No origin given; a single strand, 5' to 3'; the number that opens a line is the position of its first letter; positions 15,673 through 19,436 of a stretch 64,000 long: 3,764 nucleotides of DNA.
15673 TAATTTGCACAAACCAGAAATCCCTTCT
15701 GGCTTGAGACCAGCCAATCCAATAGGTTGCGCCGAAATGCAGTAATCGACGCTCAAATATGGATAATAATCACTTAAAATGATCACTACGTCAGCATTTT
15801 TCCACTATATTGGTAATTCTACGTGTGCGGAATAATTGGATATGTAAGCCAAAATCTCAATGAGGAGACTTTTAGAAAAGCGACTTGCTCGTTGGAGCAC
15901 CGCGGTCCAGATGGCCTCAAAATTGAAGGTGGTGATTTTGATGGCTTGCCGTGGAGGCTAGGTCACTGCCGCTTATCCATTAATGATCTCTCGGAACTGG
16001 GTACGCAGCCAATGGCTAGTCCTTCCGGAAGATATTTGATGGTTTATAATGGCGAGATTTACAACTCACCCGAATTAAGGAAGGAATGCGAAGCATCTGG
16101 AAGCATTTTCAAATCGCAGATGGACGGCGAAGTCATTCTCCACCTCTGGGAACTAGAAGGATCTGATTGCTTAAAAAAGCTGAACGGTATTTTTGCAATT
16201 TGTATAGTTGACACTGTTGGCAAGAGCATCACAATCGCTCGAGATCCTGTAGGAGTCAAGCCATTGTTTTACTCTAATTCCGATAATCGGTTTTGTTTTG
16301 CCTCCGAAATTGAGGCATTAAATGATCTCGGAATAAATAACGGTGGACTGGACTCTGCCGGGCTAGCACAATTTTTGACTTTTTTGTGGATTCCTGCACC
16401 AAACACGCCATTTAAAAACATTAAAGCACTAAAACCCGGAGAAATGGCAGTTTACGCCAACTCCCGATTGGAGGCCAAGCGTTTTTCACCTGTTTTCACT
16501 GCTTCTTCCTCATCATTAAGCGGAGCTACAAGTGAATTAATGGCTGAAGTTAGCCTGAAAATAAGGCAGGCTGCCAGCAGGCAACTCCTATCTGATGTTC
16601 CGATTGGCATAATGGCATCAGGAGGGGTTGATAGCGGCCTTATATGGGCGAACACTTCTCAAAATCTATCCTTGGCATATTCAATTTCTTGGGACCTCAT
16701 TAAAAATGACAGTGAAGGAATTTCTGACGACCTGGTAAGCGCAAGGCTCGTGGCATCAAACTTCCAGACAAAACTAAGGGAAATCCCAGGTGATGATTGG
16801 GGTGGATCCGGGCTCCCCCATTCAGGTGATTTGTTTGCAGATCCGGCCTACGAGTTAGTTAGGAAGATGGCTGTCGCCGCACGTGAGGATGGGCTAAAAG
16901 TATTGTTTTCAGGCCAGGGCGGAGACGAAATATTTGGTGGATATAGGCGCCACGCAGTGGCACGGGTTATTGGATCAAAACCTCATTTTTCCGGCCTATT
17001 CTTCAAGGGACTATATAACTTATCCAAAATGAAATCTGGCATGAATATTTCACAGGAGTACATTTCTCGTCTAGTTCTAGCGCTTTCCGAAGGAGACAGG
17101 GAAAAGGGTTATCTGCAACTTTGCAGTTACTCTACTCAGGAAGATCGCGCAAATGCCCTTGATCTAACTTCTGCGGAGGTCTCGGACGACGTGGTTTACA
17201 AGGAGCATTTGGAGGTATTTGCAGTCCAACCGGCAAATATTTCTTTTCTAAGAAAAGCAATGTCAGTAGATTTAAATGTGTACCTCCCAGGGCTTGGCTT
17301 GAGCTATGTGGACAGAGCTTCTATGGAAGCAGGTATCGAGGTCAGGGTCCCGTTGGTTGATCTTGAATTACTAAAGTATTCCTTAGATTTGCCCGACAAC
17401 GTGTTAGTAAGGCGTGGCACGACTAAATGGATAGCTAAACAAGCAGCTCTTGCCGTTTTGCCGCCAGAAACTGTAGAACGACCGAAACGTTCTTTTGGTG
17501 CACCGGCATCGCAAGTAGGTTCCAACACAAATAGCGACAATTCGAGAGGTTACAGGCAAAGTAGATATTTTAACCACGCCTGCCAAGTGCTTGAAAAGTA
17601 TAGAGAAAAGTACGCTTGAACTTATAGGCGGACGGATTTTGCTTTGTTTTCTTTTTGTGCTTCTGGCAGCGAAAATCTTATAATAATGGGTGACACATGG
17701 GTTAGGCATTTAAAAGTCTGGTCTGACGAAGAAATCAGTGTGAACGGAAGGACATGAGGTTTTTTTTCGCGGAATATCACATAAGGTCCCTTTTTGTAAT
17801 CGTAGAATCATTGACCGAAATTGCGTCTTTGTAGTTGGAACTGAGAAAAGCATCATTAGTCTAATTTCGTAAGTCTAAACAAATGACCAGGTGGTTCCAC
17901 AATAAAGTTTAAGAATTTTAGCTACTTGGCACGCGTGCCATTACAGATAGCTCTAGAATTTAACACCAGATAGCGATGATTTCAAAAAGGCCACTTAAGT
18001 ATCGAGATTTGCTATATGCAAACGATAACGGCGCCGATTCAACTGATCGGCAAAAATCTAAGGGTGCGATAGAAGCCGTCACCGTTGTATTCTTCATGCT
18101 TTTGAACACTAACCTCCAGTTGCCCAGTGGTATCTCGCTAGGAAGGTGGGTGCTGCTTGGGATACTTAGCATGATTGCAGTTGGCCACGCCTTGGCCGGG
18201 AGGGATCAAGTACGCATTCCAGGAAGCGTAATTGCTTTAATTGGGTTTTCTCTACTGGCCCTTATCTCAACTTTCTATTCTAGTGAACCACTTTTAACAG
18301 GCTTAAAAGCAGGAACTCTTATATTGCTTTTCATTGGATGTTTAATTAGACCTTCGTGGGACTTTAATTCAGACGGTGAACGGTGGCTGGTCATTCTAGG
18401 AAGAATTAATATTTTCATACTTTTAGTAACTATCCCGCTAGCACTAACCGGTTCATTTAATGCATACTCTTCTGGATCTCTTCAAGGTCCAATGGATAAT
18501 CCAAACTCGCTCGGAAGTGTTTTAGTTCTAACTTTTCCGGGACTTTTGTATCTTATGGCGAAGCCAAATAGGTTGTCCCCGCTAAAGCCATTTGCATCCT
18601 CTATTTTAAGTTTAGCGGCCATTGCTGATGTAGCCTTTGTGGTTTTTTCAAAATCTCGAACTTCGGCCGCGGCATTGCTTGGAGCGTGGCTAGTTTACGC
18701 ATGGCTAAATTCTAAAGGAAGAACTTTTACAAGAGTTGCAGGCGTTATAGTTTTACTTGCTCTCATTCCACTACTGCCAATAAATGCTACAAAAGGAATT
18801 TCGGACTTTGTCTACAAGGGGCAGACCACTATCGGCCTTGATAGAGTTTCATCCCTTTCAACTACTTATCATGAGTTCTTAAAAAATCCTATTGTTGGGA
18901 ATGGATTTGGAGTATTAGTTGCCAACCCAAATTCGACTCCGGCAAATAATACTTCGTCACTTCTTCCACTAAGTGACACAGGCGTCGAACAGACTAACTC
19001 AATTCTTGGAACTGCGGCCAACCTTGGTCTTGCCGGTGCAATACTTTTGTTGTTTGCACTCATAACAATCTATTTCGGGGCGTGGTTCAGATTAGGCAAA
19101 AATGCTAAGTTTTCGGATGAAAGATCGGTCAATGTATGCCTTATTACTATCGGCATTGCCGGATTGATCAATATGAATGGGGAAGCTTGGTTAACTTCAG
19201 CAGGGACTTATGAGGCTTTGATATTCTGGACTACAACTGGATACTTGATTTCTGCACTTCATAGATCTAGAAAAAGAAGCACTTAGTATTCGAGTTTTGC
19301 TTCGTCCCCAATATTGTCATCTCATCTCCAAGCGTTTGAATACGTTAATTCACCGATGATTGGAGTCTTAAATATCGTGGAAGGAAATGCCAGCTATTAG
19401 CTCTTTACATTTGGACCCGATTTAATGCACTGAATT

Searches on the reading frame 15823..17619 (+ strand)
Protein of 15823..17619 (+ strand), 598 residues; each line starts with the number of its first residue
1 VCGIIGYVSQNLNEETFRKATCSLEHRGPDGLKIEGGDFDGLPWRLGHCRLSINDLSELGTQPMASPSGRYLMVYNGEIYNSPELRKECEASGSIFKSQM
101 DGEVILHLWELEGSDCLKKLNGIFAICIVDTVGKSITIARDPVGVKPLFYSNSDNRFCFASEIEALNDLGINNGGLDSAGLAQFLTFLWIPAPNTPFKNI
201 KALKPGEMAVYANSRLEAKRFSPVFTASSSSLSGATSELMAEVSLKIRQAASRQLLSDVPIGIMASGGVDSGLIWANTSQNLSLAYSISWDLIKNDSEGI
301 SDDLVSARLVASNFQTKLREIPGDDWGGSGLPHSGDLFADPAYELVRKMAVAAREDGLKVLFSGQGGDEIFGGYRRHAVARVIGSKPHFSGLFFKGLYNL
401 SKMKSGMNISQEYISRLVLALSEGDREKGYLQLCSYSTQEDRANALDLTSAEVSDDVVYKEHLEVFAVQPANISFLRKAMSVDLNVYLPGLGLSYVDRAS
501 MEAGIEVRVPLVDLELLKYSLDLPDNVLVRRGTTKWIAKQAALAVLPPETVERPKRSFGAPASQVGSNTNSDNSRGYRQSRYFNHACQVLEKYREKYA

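Call 9: search_protein_families(library=pfam, proteins=[window:15823-17619:+], max_evalue=0.001)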
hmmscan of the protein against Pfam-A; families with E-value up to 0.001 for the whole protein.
window:15823-17619:+ (598 aa): 3 families
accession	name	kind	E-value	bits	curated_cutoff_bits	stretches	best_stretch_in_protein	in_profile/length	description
PF00733.27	Asn_synthase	-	2.4e-46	159.4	21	1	246-563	5-293/354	Asparagine synthase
PF13537.11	GATase_7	-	2.1e-39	134.8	25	1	48-167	1-122/123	Glutamine amidotransferase domain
PF13522.11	GATase_6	-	2.7e-34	118.4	27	1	46-162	14-130/130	Glutamine amidotransferase domain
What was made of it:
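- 15823..21473 (+): Dispersed partners of the conserved block: AsnB-like amidotransferase (15823-17619), Wzy_C polymerase/ligase-like protein (17976-19286) and a GT4 (20289-21473). Pfam in call 9.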

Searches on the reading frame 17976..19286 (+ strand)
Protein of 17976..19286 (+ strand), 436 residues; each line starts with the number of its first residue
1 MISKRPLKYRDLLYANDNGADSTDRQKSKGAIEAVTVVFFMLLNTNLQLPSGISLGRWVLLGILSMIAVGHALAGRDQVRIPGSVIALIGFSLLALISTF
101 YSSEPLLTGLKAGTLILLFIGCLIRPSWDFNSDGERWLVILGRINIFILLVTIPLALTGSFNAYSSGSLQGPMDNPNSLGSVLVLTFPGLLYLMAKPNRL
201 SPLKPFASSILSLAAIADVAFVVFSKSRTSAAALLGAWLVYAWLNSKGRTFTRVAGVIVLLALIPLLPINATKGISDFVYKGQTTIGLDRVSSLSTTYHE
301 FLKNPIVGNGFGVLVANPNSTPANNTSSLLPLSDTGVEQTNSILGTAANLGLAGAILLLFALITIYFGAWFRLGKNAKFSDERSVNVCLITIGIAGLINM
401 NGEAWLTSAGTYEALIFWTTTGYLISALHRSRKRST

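Call 9: search_protein_families(library=pfam, proteins=[window:17976-19286:+], max_evalue=0.001)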
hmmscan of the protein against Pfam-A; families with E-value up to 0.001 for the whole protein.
window:17976-19286:+ (436 aa): 1 family
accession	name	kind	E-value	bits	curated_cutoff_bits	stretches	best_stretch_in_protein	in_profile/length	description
PF04932.20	Wzy_C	-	3.6e-09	37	31.7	1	214-359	2-149/149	O-Antigen ligase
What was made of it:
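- On Wzx/Wzy-dependent polysaccharide pathway (context): Wzy_C lies at 17976-19286 (call 9).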
